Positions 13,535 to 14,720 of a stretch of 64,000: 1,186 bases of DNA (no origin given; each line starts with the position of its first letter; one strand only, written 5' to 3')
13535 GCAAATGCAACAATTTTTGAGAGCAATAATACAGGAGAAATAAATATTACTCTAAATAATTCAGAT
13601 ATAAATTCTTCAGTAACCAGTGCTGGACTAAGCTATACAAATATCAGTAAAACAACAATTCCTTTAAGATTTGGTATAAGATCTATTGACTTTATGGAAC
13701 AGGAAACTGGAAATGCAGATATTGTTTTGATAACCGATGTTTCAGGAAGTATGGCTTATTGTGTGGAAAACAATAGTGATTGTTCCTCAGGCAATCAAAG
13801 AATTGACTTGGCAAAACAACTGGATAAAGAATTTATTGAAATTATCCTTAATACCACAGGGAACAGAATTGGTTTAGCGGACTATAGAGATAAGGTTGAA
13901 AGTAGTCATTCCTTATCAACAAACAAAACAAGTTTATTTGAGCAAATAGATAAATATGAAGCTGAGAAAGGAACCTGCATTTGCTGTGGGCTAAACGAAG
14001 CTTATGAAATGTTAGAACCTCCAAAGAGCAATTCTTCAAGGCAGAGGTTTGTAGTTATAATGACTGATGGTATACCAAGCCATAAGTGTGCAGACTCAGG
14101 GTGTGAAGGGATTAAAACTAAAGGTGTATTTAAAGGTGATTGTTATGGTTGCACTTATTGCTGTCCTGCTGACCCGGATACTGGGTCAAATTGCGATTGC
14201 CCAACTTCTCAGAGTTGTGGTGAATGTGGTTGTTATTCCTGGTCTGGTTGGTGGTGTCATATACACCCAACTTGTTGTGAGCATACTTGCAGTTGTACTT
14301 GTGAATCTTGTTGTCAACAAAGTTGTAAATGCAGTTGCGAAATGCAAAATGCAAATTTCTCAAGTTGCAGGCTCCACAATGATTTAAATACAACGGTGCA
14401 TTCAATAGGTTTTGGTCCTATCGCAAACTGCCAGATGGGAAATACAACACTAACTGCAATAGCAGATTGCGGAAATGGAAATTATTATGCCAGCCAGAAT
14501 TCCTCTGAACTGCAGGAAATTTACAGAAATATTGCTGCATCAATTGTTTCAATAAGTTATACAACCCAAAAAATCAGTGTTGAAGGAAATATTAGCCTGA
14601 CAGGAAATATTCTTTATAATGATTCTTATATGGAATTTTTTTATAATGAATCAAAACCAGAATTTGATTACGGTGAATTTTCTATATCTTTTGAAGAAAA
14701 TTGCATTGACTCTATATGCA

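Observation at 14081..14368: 96-residue insert with 23 cysteines inside the vWA domain of the pilin-like giant protein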

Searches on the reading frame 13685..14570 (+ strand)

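Call 17: search_solved_structures(query=window:13685-14570:+, max_evalue=1, show_alignments=2)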
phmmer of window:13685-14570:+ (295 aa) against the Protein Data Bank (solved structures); distinct sequences matched with E-value up to 1: 5.
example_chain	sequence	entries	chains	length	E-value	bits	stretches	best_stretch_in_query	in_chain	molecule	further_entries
4rck_A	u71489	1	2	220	2.6e-07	33.4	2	10-130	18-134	Hypothetical membrane spanning protein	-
7b7p_A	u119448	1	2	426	0.071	15.5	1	10-138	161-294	Type IV pilus biogenesis protein PilB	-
7ws0_E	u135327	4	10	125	0.51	12.7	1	64-116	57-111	510A5 heavy chain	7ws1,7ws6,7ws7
7ws2_E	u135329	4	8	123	0.55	12.6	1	64-115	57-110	510A5 heavy chain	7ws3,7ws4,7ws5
9y6s_6u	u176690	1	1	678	0.97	11.8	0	187-265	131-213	Actin-like protein, putative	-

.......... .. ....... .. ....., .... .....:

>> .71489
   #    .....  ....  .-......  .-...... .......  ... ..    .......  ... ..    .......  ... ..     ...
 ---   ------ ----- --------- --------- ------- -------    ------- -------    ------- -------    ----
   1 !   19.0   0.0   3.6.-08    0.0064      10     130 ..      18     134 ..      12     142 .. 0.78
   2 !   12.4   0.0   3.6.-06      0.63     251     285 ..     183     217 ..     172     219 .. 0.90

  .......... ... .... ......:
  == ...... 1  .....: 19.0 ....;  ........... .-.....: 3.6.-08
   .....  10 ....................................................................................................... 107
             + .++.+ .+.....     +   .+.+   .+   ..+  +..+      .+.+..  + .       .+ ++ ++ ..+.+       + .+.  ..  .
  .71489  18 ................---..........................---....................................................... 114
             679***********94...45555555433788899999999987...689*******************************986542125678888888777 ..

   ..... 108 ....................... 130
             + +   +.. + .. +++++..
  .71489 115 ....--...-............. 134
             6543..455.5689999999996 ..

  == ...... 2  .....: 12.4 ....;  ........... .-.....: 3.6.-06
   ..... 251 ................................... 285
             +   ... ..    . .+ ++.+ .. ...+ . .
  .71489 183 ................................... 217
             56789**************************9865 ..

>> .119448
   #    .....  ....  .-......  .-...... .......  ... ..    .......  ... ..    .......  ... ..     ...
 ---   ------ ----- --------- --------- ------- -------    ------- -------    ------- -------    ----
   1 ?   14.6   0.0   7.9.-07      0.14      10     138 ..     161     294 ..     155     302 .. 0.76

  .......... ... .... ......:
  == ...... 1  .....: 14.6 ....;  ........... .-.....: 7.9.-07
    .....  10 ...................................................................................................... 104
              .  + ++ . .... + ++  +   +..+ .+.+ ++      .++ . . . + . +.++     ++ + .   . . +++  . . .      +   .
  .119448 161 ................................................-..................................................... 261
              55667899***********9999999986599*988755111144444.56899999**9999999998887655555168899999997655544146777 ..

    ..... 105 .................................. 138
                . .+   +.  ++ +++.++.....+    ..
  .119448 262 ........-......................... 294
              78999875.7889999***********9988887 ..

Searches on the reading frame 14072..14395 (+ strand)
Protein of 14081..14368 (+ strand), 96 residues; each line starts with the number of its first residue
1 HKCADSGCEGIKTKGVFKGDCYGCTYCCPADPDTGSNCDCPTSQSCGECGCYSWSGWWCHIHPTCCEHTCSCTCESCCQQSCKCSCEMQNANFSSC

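Call 28: search_protein_families(library=pfam, proteins=[window:14081-14368:+], max_evalue=10)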
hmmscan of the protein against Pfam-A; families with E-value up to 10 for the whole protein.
seq(96 aa): 0 families

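Call 29: search_solved_structures(query=window:14081-14368:+, max_evalue=10, show_alignments=2)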
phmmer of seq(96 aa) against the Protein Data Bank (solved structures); distinct sequences matched with E-value up to 10: 0.

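Call 31: search_protein_representatives(protein=window:14081-14368:+)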
Query: 96 residues. Proteins with E-value up to 0.001 (for the whole library): 2; up to 1e-10: 1; up to 1e-30: 0. The best 2 are listed.
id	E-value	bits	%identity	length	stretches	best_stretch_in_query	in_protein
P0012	2.2e-11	60.2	70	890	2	1-55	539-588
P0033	2.7e-05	40.6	60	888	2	1-41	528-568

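Call 56: search_solved_structures(query=A2, max_evalue=10, show_alignments=2)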
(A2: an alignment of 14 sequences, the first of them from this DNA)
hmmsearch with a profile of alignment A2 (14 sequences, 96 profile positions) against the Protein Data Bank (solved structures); distinct sequences matched with E-value up to 10: 1.
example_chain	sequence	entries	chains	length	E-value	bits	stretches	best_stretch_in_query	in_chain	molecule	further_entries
5or7_C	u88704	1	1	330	5.5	11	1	28-78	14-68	CMRF35-like molecule 1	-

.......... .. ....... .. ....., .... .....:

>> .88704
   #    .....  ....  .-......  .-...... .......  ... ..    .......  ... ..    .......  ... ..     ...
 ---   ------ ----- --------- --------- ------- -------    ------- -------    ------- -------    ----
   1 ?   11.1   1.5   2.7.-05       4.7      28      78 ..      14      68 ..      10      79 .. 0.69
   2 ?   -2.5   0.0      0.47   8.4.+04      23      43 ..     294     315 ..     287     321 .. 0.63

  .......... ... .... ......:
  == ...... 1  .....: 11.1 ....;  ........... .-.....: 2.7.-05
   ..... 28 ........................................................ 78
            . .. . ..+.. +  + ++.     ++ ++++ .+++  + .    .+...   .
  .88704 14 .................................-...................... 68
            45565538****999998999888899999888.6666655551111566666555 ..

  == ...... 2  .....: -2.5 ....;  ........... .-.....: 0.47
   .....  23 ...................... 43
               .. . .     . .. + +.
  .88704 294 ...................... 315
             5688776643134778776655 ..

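Call 57: find_homologous_proteins(query=A2, max_evalue=0.01)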
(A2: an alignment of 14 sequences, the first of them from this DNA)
Query A2 (14 sequences): 140 candidates shared short words with the query, none scored E <= 0.01.

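Call 61: predict_structure(alignment_id=A2)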
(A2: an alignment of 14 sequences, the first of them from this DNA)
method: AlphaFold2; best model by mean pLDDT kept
length: 108 residues; sequences in the alignment: 14
mean_pLDDT: 43.1   pTM: 0.31
mean pLDDT of the five models: 43.1, 40.5, 39.5, 33.5, 32.8
residues with pLDDT >= 90: 0; 70-90: 0; 50-70: 24; < 50: 84
segments of 3 or more residues with pLDDT < 50: 24-79, 85-108
pLDDT, mean of each block of 10 residues (from residue 1): 52 60 48 46 39 34 34 41 47 38 35
secondary structure, 60 per line:
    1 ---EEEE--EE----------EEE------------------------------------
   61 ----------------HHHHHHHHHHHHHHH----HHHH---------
elements in order: E4-7 E22-24 H77-91 H96-99
